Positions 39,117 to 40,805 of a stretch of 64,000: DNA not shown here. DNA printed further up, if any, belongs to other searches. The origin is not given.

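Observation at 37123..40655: Composite outer-membrane export module: short OPX lipoprotein plus separate beta-barrel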

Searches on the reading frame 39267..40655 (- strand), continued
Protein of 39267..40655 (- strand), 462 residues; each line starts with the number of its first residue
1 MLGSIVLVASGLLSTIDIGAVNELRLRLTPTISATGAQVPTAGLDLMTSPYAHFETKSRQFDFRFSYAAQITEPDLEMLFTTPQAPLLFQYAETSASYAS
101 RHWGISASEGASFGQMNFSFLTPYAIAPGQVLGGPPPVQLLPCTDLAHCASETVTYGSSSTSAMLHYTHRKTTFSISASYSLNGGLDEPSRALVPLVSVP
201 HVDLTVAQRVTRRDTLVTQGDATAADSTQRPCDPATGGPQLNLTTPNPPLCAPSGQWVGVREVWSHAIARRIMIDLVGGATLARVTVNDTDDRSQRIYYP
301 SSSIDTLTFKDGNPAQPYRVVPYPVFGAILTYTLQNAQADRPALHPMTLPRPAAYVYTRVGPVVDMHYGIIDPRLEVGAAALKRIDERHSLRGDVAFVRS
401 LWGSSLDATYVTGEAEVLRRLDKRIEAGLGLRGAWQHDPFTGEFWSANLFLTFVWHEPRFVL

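Call 56: find_encoding_contigs(protein=P0011, flank=8000, max_places=1)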
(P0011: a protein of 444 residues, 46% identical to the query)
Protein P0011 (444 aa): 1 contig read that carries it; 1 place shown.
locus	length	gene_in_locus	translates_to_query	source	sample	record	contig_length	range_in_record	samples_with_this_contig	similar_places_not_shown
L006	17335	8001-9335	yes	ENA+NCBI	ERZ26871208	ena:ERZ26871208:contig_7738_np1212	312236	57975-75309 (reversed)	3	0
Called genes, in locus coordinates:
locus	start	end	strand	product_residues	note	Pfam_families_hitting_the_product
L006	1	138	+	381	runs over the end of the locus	PF00149:Metallophos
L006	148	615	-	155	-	PF01814:Hemerythrin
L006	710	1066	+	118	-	PF02325:CCB3_YggT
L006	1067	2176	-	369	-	PF01408:GFO_IDH_MocA, PF02894:GFO_IDH_MocA_C, PF22725:GFO_IDH_MocA_C3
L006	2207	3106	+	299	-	PF02735:Ku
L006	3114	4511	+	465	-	PF02397:Bac_transf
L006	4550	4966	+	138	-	PF00072:Response_reg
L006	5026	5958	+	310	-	-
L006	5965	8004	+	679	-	PF12891:Glyco_hydro_44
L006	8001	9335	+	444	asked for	PF28089:EpsX (weak)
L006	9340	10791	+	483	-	PF04932:Wzy_C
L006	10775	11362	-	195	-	PF02563:Poly_export, PF10531:SLBB, PF22461:SLBB_2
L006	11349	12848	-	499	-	PF01943:Polysacc_synt, PF13440:Polysacc_synt_3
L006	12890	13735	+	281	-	PF02129:Peptidase_S15, PF00561:Abhydrolase_1 (weak), PF12146:Hydrolase_4, PF12697:Abhydrolase_6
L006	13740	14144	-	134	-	PF00583:Acetyltransf_1, PF13673:Acetyltransf_10, PF13508:Acetyltransf_7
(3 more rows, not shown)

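Call 57: find_encoding_contigs(protein=P0009, flank=8000, max_places=1)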
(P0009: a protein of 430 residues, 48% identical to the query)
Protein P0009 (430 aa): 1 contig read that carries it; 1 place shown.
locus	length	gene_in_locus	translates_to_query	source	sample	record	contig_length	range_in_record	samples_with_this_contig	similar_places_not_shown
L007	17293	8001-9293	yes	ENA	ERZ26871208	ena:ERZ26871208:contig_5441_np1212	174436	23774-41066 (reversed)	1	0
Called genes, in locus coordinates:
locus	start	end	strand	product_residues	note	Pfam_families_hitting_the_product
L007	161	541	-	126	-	-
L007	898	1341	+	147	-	-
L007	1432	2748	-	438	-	PF02872:5_nucleotid_C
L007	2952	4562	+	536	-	PF07690:MFS_1, PF00083:Sugar_tr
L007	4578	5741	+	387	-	-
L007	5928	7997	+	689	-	PF12891:Glyco_hydro_44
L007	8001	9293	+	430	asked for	PF28089:EpsX (weak)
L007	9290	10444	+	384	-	-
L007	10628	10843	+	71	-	-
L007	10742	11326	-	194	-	PF02563:Poly_export, PF10531:SLBB, PF22461:SLBB_2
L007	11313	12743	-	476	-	PF01943:Polysacc_synt, PF13440:Polysacc_synt_3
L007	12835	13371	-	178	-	-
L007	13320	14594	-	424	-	PF00561:Abhydrolase_1 (faint), PF12146:Hydrolase_4, PF20408:Abhydrolase_11 (faint)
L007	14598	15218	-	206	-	PF08241:Methyltransf_11 (weak), PF13649:Methyltransf_25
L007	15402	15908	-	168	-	-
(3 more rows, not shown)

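Call 58: find_encoding_contigs(protein=P0005, flank=8000, max_places=1)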
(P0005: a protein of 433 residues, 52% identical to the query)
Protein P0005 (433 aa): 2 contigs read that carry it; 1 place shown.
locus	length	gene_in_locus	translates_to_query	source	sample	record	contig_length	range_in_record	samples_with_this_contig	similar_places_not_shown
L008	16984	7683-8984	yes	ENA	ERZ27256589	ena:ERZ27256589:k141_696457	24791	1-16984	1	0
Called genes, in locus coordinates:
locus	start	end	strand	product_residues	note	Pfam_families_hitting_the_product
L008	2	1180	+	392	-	?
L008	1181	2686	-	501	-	PF00149:Metallophos, PF12850:Metallophos_2 (faint), PF02872:5_nucleotid_C, PF13202:EF-hand_5 (faint)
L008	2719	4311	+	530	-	PF00083:Sugar_tr, PF07690:MFS_1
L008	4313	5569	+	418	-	PF05977:MFS_3, PF07690:MFS_1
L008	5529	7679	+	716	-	PF12891:Glyco_hydro_44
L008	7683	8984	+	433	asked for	PF28089:EpsX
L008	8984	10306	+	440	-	PF04932:Wzy_C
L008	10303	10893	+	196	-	-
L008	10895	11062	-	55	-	-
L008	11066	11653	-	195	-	PF02563:Poly_export, PF10531:SLBB, PF22461:SLBB_2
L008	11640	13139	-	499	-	PF01943:Polysacc_synt, PF13440:Polysacc_synt_3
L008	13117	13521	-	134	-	PF13527:Acetyltransf_9 (weak), PF00583:Acetyltransf_1, PF13673:Acetyltransf_10, PF13508:Acetyltransf_7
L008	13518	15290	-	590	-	PF01738:DLH (faint), PF12146:Hydrolase_4, PF00561:Abhydrolase_1, PF12146:Hydrolase_4 (weak)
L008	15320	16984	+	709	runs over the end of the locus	PF00132:Hexapep (faint)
